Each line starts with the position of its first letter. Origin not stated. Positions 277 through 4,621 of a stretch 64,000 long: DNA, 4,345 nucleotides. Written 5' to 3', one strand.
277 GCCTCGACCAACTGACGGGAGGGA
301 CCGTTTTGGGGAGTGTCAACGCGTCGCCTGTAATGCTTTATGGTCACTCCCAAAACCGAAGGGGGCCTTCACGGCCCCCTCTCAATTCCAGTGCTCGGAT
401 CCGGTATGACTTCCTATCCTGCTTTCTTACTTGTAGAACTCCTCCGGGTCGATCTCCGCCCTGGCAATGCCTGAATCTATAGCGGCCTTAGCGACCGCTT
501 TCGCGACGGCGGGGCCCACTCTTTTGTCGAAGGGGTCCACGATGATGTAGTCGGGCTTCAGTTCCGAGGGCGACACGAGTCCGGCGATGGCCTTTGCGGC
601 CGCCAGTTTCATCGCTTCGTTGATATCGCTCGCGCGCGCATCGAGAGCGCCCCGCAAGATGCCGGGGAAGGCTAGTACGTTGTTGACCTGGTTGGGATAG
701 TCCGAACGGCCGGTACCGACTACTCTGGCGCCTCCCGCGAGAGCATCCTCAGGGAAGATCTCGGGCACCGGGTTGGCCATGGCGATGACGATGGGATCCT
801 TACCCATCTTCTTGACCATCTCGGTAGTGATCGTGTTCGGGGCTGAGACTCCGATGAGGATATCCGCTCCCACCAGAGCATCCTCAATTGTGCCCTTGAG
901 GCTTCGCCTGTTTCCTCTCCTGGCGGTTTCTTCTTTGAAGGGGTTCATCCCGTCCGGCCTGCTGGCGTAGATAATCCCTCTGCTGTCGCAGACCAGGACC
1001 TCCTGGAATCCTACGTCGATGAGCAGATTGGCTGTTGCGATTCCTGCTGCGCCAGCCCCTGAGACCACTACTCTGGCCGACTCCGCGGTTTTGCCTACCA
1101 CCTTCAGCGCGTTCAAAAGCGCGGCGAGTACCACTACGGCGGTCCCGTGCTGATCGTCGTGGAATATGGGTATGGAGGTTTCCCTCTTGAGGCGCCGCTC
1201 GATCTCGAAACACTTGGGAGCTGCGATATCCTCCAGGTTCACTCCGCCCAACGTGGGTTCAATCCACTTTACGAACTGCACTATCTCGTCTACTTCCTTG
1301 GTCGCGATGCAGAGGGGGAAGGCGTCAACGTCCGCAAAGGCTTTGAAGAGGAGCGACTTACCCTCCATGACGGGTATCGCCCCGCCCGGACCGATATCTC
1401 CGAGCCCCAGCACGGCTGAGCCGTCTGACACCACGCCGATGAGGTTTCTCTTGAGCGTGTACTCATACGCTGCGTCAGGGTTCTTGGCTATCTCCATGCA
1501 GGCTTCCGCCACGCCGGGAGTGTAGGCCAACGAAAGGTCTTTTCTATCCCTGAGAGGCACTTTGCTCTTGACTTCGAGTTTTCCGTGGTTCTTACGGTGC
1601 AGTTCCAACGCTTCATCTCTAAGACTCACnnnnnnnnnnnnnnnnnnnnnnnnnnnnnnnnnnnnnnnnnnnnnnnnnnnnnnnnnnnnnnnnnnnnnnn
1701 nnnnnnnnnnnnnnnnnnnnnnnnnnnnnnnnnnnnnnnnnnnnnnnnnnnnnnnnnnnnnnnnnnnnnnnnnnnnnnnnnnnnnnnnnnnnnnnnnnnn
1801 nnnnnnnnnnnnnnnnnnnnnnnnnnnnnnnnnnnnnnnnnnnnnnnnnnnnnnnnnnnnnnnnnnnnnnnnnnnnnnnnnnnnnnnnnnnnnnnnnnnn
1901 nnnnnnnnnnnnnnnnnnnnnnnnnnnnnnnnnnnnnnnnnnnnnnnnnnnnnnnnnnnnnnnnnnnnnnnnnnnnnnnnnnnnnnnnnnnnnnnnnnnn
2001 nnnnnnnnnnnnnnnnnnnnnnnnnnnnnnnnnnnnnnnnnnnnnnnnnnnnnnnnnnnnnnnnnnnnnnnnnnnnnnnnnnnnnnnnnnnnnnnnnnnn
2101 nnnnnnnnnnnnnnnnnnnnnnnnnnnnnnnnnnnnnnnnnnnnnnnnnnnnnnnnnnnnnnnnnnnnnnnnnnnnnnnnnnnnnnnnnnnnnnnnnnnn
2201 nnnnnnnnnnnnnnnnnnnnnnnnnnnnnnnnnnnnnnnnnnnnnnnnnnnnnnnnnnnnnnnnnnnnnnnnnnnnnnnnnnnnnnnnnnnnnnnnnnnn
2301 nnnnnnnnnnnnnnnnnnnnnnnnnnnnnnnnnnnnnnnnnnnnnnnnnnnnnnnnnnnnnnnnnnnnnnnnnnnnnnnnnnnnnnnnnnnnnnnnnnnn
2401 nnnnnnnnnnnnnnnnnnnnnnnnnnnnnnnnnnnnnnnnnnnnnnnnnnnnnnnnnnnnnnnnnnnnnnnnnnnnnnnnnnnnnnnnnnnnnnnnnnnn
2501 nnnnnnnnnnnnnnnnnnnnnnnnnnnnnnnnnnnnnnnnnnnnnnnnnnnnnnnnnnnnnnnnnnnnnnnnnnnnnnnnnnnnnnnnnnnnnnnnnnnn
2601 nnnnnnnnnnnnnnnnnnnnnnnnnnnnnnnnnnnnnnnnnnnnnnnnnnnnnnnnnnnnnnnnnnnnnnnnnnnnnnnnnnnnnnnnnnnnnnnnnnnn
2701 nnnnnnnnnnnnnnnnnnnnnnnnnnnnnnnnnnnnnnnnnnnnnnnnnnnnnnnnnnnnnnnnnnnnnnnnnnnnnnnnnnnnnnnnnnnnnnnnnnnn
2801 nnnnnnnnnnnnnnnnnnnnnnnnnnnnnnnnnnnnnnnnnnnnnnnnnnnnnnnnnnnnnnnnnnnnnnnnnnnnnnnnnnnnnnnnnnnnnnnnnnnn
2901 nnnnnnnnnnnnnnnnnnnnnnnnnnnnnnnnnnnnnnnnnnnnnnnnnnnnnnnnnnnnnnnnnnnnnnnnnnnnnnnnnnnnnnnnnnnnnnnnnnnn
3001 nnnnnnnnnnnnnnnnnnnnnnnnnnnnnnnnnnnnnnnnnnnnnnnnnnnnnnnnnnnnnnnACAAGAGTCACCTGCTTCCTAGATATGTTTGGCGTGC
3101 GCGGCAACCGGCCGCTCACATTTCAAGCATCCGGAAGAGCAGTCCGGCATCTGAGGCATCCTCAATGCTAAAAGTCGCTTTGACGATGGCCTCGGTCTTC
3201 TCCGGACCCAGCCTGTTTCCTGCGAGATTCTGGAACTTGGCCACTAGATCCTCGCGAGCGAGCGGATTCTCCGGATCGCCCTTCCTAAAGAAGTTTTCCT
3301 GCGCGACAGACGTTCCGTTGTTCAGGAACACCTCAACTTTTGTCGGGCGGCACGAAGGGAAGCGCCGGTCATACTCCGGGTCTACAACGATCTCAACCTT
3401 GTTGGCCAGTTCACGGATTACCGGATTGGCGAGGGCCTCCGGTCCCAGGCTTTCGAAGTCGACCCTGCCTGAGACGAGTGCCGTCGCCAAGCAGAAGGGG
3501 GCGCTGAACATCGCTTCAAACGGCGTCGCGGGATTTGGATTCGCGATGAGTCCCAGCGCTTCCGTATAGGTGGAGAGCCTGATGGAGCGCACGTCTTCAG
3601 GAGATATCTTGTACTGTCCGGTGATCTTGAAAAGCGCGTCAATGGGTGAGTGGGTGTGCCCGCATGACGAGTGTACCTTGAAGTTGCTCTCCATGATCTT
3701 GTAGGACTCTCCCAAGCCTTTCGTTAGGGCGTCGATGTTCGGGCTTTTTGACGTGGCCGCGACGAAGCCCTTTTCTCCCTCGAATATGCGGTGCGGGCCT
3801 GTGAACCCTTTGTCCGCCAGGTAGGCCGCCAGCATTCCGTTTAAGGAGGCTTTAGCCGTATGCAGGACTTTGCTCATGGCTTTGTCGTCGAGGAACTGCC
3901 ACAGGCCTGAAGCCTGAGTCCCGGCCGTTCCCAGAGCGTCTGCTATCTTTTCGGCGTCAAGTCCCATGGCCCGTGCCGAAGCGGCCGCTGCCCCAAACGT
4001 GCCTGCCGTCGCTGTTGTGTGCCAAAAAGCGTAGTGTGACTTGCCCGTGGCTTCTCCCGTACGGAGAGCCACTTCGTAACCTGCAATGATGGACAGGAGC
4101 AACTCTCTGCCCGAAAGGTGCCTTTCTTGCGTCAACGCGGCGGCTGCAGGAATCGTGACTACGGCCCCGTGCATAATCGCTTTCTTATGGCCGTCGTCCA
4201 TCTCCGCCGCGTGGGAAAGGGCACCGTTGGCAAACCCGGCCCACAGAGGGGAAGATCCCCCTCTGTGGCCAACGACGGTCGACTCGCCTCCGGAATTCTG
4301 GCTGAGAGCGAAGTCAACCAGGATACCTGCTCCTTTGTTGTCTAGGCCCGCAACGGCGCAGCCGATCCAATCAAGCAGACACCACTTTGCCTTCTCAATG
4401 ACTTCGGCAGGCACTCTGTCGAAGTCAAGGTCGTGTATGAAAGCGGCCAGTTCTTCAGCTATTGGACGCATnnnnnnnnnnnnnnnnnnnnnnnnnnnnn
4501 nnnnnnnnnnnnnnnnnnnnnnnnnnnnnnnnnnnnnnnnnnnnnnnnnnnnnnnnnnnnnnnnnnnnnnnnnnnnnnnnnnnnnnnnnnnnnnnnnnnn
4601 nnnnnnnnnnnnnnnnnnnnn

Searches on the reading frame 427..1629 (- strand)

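Call 3: search_protein_families(library=pfam, proteins=[window:427-1629:-])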
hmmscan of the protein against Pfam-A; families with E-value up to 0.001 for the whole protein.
window:427-1629:- (400 aa): 4 families
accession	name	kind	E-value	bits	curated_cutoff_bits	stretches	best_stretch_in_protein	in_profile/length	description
PF00390.24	malic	-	5.8e-30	104.9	23.1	1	16-148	2-182/182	Malic enzyme, N-terminal domain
PF03949.21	Malic_M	-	1.4e-23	84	23.5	1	162-383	3-257/258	Malic enzyme, NAD binding domain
PF00208.27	ELFV_dehydrog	-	9e-07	29.3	23.4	1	160-229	7-75/241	Glutamate/Leucine/Phenylalanine/Valine dehydrogenase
PF01262.27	AlaDh_PNT_C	-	6e-06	26.3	23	1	179-285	21-129/214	Alanine dehydrogenase/PNT, C-terminal domain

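Call 4: search_protein_families(library=ncbifam, proteins=[window:427-1629:-])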
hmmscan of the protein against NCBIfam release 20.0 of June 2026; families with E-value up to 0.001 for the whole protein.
window:427-1629:- (400 aa): 6 families
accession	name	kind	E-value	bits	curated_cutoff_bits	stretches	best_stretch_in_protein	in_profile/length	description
NF009501.0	PRK12861.1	subfamily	6.5e-119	398.1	1178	1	4-395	8-413/764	NADP-dependent malic enzyme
NF010052.0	PRK13529.1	subfamily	1e-35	123.4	326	1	113-392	228-540/564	oxaloacetate-decarboxylating malate dehydrogenase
NF041582.1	malolactic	exception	1.3e-21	76.8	850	1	114-394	212-521/536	malolactic enzyme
NF040817.1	GdhA_Arch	equivalog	8.8e-05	21.8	750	1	162-230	190-257/419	glutamate dehydrogenase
NF041087.1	bile_acid_BaiCD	equivalog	0.00032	18.9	825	1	178-285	374-473/642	bile acid Fe-S flavoenzyme BaiCD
NF006929.0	PRK09414.1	equivalog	0.00088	18.3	536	0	173-242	221-288/445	NADP-specific glutamate dehydrogenase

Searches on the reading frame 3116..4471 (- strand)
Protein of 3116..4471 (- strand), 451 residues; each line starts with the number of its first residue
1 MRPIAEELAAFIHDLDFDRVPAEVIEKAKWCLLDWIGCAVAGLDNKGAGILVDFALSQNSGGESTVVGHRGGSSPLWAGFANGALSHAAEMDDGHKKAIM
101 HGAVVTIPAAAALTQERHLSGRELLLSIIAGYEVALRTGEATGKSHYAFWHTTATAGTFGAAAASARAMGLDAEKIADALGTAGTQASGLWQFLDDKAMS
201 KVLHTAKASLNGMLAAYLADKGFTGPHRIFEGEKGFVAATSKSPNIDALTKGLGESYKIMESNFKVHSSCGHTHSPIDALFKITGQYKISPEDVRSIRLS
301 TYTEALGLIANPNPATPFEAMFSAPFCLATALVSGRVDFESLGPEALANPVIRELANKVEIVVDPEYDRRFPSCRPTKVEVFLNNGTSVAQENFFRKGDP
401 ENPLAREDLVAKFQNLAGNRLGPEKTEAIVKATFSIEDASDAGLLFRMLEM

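Call 3: search_protein_families(library=pfam, proteins=[window:3116-4471:-])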
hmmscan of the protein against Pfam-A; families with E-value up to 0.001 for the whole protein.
window:3116-4471:- (451 aa): 2 families
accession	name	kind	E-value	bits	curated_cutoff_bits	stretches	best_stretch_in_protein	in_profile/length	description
PF03972.19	MmgE_PrpD_N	-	2.4e-73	246.8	32.1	1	6-246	1-241/244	MmgE/PrpD N-terminal domain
PF19305.4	MmgE_PrpD_C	-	3.2e-44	151.2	32.1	1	267-432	1-169/173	MmgE/PrpD C-terminal domain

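Call 4: search_protein_families(library=ncbifam, proteins=[window:3116-4471:-])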
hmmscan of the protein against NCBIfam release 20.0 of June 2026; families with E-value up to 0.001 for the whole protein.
window:3116-4471:- (451 aa): 3 families
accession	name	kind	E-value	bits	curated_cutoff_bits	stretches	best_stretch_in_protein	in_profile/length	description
NF042438.1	PrpD_hiGCgrampos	equivalog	4.5e-23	81.6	950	1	3-442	16-476/499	2-methylcitrate dehydratase PrpD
NF006943.0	PRK09425.1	equivalog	1.1e-08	34.3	575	1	161-388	179-413/480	bifunctional 2-methylcitrate dehydratase/aconitate hydratase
TIGR02330.1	prpD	equivalog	4e-08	32.5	458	1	161-389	167-402/468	2-methylcitrate dehydratase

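Call 53: search_solved_structures(query=window:3116-4471:-, max_evalue=1e-10)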
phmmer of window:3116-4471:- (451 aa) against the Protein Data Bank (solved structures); distinct sequences matched with E-value up to 1e-10: 10.
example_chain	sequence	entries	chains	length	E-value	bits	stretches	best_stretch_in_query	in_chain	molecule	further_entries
7bra_A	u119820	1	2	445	5.1e-38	134.3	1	22-414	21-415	Bacillus subtilis IRG1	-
2hp3_A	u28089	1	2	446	7.4e-38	133.8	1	25-365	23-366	IDS-epimerase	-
2hp0_A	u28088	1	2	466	9.2e-38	133.5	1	25-365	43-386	IDS-epimerase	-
7e9d_A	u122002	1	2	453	1.2e-36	129.8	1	22-414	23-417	IRG1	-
12vq_A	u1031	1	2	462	4.1e-33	118.2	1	3-449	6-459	Cis-aconitate decarboxylase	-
12vw_A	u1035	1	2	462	4.3e-33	118.1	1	3-449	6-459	Cis-aconitate decarboxylase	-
12vt_A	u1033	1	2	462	5.7e-33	117.7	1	3-449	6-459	Cis-aconitate decarboxylase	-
12ux_A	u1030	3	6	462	6.5e-33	117.5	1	3-449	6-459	Cis-aconitate decarboxylase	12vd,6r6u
7br9_A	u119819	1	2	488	2.5e-32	115.6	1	2-450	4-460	Cis-aconitate decarboxylase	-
6r6t_A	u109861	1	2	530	3.3e-32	115.2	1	2-450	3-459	Cis-aconitate decarboxylase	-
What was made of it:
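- Closest known: PrpR-prpBCDE. Different: The PrpD-like protein here scores far below the PrpD equivalog cut-offs (call 4) and is closer to IRG1/CAD and IDS epimerase (call 53).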
